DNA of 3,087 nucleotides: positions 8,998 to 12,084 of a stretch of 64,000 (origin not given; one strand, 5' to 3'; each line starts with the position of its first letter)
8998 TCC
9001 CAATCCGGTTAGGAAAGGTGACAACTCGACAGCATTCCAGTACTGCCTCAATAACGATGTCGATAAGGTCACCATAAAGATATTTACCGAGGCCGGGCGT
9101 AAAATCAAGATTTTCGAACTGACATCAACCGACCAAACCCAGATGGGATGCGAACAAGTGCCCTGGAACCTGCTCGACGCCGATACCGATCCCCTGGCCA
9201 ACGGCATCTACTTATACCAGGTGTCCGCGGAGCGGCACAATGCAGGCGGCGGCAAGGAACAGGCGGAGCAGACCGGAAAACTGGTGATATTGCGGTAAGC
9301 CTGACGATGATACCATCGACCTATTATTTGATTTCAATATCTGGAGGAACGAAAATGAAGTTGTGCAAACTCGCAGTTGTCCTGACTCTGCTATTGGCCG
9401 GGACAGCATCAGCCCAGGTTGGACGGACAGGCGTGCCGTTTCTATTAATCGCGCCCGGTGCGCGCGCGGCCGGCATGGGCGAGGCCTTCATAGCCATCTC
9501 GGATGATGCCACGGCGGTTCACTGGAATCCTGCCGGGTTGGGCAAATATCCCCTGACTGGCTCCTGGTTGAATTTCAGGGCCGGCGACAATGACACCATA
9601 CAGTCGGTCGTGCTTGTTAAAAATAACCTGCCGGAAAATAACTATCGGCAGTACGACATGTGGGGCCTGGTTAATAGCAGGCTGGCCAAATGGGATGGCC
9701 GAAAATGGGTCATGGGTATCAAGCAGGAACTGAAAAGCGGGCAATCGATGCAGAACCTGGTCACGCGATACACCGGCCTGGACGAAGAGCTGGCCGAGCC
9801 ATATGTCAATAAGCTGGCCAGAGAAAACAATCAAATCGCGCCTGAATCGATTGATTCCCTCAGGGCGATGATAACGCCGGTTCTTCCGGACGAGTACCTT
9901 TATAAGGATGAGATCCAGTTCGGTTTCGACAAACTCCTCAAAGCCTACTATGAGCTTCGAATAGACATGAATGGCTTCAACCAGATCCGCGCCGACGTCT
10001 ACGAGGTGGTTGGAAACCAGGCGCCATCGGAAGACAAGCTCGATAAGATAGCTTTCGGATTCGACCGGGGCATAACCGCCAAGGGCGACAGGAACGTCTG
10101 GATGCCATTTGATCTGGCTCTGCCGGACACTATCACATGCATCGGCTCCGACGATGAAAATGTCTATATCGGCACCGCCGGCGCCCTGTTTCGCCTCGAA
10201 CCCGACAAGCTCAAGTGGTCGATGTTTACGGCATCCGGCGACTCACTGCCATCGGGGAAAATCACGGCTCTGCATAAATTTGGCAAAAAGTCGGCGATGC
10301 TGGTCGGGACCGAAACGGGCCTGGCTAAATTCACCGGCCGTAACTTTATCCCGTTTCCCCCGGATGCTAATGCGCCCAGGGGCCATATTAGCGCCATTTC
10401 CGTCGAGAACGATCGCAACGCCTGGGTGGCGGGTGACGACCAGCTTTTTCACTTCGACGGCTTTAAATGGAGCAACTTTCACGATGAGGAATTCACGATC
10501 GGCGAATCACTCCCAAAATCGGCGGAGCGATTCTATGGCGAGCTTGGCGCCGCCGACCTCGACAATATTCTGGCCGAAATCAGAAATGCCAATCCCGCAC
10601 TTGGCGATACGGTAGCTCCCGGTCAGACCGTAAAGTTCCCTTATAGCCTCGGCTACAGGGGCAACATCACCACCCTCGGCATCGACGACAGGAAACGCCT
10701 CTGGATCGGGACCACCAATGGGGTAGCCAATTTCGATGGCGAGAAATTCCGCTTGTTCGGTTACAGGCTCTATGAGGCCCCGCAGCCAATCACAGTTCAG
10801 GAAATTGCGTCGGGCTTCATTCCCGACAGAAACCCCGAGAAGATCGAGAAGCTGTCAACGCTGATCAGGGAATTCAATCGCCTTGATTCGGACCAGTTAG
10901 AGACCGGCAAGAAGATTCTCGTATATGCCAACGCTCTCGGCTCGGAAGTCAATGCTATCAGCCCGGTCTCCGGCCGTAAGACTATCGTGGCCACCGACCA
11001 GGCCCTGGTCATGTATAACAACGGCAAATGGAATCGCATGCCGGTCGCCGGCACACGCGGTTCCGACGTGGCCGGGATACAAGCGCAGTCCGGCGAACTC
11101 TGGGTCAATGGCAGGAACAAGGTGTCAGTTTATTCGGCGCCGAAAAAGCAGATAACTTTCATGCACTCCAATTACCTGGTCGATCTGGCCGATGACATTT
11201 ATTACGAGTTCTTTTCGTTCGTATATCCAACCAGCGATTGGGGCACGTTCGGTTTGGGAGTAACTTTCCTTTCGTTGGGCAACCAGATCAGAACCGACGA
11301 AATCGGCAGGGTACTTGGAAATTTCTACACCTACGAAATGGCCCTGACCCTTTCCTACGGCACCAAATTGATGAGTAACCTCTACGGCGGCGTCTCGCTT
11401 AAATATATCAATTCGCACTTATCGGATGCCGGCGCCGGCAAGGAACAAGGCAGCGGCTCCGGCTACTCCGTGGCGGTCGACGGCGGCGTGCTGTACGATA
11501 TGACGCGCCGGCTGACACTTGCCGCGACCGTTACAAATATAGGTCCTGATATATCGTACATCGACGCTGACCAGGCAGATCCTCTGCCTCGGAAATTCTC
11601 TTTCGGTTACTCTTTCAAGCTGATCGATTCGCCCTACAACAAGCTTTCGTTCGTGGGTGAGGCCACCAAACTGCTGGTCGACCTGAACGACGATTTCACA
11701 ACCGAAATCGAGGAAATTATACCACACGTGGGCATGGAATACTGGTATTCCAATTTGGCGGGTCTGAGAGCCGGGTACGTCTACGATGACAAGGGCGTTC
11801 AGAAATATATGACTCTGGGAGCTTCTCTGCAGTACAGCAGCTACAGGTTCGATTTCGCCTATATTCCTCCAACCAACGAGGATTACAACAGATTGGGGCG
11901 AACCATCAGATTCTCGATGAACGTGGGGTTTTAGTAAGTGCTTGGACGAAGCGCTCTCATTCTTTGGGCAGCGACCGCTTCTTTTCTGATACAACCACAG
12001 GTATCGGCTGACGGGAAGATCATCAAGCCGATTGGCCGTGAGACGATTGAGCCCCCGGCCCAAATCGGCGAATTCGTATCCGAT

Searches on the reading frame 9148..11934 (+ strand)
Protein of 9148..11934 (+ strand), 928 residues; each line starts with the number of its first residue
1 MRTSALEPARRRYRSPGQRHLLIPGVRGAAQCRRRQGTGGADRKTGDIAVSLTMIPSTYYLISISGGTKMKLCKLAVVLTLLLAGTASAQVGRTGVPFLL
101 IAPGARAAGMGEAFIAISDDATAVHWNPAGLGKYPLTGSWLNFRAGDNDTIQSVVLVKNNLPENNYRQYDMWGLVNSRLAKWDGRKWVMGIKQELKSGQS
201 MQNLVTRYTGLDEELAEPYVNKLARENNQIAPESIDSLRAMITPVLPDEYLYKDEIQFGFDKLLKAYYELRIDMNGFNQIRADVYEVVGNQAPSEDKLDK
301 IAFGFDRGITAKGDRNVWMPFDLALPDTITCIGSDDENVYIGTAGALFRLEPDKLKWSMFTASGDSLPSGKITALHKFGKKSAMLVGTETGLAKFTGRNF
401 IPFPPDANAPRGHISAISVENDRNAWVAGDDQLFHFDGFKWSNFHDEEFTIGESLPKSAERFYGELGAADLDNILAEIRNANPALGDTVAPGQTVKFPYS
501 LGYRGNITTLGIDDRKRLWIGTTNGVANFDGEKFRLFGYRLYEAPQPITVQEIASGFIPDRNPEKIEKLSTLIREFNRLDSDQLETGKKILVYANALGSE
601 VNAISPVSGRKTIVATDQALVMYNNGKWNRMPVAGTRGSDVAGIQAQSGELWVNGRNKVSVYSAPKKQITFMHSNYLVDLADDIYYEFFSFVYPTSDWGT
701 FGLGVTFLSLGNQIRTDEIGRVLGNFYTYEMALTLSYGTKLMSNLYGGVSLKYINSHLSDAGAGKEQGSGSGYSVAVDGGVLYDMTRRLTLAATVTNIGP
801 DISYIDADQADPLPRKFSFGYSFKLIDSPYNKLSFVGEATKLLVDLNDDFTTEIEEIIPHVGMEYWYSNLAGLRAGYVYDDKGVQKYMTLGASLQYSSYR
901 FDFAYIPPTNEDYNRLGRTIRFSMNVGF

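Call 64: search_protein_families(library=pfam, proteins=[window:9148-11934:+], max_evalue=0.001)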
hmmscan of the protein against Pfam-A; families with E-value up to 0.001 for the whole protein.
window:9148-11934:+ (928 aa): 1 family
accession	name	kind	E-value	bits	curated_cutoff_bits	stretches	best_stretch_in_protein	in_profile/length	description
PF19572.5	PorV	-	6e-24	85.3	27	2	661-845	49-239/243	Type IX secretion system protein PorV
